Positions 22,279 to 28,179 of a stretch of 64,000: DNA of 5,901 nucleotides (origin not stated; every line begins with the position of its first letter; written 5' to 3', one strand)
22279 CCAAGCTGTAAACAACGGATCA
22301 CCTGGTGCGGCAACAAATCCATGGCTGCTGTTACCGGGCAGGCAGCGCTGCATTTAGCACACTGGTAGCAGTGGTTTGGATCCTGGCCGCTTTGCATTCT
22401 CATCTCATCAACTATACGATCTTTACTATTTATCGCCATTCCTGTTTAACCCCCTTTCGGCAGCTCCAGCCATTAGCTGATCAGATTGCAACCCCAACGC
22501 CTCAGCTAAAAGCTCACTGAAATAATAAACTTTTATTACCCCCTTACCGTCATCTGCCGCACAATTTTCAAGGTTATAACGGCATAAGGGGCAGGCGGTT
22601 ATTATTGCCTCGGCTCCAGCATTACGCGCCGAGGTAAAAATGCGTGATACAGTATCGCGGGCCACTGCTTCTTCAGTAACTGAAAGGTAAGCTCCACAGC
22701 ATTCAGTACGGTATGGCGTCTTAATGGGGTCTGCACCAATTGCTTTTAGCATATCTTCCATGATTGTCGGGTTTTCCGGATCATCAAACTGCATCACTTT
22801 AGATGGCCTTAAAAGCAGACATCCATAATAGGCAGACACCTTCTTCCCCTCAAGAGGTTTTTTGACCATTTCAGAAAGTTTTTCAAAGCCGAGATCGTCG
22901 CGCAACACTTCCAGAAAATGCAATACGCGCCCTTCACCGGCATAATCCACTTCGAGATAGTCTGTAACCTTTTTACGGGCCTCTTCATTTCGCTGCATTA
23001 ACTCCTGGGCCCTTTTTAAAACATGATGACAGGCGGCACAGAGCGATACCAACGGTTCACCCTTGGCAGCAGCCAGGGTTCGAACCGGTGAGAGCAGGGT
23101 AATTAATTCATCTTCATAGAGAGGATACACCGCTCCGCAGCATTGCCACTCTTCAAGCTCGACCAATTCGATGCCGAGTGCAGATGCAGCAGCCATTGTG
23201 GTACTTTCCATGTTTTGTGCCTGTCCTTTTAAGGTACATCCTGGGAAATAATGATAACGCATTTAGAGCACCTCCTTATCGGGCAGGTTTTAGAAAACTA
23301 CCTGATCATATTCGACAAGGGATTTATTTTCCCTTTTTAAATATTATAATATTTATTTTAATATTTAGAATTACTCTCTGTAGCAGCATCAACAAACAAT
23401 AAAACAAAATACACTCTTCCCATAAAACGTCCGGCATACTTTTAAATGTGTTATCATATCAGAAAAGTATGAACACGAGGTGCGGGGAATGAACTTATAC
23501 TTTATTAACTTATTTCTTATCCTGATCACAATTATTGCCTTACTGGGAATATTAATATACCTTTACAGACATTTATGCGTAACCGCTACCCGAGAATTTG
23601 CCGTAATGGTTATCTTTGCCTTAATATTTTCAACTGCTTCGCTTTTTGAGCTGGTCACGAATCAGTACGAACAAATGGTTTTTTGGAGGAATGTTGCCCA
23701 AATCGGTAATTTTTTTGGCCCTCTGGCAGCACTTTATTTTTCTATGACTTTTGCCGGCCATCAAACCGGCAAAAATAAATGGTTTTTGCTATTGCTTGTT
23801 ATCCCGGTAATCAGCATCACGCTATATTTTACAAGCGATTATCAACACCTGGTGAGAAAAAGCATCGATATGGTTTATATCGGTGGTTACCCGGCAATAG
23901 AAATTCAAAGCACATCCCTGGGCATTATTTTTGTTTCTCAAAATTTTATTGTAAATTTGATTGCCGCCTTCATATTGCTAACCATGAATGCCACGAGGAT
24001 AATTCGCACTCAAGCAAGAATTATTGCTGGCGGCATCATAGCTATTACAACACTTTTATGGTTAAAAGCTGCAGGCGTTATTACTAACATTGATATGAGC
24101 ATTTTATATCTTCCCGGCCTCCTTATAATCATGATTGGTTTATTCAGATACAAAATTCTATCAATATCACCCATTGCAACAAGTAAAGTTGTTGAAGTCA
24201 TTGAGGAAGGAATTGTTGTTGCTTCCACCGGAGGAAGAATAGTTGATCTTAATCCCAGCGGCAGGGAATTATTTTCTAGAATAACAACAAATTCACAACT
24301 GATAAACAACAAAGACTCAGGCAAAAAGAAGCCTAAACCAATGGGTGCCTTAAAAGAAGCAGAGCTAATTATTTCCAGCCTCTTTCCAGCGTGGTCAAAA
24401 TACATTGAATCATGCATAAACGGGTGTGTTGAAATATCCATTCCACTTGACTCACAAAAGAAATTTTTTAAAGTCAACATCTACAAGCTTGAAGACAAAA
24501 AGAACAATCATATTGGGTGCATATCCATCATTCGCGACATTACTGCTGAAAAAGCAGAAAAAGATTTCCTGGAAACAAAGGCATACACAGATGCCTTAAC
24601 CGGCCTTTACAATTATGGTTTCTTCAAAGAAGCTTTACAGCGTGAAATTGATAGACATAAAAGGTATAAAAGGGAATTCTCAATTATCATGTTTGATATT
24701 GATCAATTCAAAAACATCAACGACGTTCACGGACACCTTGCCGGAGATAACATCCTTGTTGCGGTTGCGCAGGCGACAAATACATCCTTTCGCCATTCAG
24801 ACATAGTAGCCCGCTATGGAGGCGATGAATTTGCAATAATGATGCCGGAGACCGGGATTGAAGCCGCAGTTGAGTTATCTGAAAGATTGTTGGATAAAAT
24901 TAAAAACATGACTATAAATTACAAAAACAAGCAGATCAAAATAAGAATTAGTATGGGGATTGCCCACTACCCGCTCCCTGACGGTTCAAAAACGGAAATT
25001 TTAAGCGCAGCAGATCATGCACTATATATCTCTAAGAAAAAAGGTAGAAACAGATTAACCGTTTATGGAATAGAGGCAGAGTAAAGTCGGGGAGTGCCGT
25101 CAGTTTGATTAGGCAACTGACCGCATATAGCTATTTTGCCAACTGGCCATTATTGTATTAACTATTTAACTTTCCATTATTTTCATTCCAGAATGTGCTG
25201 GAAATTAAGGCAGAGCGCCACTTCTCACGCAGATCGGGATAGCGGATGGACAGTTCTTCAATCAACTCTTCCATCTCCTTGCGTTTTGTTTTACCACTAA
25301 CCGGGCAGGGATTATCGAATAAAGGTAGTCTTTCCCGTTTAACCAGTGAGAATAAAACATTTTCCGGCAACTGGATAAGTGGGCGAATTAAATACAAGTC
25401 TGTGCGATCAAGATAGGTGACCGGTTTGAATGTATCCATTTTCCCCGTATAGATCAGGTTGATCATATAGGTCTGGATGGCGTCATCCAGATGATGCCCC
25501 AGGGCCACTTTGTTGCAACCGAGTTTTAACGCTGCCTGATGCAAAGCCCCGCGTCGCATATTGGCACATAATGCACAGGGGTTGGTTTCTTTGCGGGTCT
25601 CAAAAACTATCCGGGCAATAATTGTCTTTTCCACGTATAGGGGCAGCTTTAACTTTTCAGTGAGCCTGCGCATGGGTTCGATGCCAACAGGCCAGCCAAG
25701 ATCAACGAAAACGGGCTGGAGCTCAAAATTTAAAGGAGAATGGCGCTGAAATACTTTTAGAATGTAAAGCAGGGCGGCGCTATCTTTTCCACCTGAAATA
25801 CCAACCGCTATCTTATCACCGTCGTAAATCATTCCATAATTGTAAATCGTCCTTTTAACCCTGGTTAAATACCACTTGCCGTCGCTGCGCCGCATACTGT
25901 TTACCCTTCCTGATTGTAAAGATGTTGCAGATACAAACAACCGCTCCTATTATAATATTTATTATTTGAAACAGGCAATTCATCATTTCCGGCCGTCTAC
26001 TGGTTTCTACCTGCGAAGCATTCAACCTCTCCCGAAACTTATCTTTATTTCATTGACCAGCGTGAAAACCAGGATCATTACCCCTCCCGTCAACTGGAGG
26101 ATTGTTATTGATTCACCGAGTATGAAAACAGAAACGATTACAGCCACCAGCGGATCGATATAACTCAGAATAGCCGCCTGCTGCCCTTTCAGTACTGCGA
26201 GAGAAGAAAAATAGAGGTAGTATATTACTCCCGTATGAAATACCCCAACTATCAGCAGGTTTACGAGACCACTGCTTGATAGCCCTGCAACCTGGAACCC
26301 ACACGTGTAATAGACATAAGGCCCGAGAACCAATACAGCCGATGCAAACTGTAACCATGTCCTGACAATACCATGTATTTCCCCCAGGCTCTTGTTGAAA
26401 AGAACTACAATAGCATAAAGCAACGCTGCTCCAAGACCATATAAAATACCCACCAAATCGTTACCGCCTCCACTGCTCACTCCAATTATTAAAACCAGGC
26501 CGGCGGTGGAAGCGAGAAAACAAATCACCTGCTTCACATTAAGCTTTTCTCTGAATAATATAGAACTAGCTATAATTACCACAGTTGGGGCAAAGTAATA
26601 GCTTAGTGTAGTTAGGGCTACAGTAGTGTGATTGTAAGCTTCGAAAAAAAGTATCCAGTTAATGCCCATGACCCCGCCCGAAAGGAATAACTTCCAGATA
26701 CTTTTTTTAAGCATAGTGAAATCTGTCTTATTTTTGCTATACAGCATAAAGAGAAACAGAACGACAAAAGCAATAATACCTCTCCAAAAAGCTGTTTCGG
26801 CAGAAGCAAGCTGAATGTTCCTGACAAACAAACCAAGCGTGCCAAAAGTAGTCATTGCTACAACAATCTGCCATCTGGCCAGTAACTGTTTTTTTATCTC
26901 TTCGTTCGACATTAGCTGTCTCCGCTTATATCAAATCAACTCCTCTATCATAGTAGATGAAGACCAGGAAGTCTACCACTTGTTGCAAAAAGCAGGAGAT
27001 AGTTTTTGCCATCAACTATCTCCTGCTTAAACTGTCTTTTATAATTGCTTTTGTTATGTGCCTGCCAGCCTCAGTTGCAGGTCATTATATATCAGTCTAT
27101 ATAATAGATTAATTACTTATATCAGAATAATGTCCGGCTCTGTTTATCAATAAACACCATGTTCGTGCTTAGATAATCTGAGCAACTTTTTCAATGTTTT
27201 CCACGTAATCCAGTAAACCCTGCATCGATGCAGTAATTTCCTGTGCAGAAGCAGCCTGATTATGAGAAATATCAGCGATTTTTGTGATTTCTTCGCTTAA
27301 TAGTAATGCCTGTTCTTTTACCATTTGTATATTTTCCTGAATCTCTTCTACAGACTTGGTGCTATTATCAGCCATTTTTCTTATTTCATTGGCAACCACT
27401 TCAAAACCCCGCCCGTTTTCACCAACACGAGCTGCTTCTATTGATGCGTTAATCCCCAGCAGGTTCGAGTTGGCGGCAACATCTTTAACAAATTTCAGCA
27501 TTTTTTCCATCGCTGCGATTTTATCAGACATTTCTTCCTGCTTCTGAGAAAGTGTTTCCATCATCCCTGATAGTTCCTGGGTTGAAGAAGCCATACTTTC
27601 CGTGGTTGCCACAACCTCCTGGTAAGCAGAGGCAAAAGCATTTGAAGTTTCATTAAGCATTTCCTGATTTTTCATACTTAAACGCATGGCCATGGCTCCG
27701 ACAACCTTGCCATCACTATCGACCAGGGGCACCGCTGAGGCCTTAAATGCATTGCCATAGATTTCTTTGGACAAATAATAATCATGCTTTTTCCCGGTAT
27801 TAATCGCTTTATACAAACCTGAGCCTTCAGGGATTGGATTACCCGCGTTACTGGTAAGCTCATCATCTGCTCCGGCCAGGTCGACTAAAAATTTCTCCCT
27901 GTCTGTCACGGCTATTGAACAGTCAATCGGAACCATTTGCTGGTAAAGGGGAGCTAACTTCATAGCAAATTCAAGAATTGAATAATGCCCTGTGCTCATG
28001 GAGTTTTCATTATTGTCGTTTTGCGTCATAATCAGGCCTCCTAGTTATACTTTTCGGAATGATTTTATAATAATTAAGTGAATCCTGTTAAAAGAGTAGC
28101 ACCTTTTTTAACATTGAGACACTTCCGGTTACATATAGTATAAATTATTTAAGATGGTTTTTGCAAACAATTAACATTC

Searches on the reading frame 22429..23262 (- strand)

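Call 38: search_protein_families(library=pfam, proteins=[window:22429-23262:-], max_evalue=0.0001)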
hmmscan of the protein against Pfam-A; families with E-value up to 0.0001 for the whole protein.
window:22429-23262:- (278 aa): 1 family
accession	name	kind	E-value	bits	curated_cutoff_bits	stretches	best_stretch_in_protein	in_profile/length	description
PF02754.22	CCG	-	1.2e-20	73.9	20.6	2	143-231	2-84/85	Cysteine-rich domain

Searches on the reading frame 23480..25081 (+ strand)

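Call 37: search_protein_families(library=pfam, proteins=[window:23480-25081:+], max_evalue=0.0001)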
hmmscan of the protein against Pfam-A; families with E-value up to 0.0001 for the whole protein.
window:23480-25081:+ (534 aa): 2 families
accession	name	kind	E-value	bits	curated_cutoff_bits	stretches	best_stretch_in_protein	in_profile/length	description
PF00990.26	GGDEF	-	2.4e-45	154.6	23.8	1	368-525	1-161/161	Diguanylate cyclase, GGDEF domain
PF16927.11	HisKA_7TM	-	3.2e-24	86.4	28.6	1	14-231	2-224/224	N-terminal 7TM region of histidine kinase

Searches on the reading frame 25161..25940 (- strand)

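Call 37: search_protein_families(library=pfam, proteins=[window:25161-25940:-], max_evalue=0.0001)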
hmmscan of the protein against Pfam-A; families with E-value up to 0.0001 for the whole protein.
window:25161-25940:- (260 aa): 1 family
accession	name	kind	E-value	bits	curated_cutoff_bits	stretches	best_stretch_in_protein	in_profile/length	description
PF01171.26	ATP_bind_3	-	1.1e-12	48.5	27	1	43-209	1-165/182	PP-loop family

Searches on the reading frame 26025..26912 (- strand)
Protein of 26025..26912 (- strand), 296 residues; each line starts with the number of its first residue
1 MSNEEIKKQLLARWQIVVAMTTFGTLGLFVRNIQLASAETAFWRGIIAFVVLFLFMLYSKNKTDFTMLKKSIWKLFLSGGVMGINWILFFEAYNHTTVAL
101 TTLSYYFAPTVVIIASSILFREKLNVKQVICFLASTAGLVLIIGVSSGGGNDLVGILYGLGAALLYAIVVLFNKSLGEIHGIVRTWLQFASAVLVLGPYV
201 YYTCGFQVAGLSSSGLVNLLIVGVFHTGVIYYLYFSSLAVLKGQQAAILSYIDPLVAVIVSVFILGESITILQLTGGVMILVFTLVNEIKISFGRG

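Call 37: search_protein_families(library=pfam, proteins=[window:26025-26912:-], max_evalue=0.0001)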
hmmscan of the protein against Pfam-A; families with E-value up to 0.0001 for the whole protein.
window:26025-26912:- (296 aa): 1 family
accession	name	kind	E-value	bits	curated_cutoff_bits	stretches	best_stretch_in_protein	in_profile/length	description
PF00892.27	EamA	-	1.7e-30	106.5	28.2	2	154-285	2-131/135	EamA-like transporter family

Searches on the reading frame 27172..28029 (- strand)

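Call 37: search_protein_families(library=pfam, proteins=[window:27172-28029:-], max_evalue=0.0001)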
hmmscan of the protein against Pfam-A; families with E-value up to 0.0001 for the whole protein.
window:27172-28029:- (286 aa): 1 family
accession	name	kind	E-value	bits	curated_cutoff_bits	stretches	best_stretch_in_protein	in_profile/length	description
PF00015.26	MCPsignal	-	1.1e-19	71.4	34.6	1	146-284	10-142/172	Methyl-accepting chemotaxis protein (MCP) signalling domain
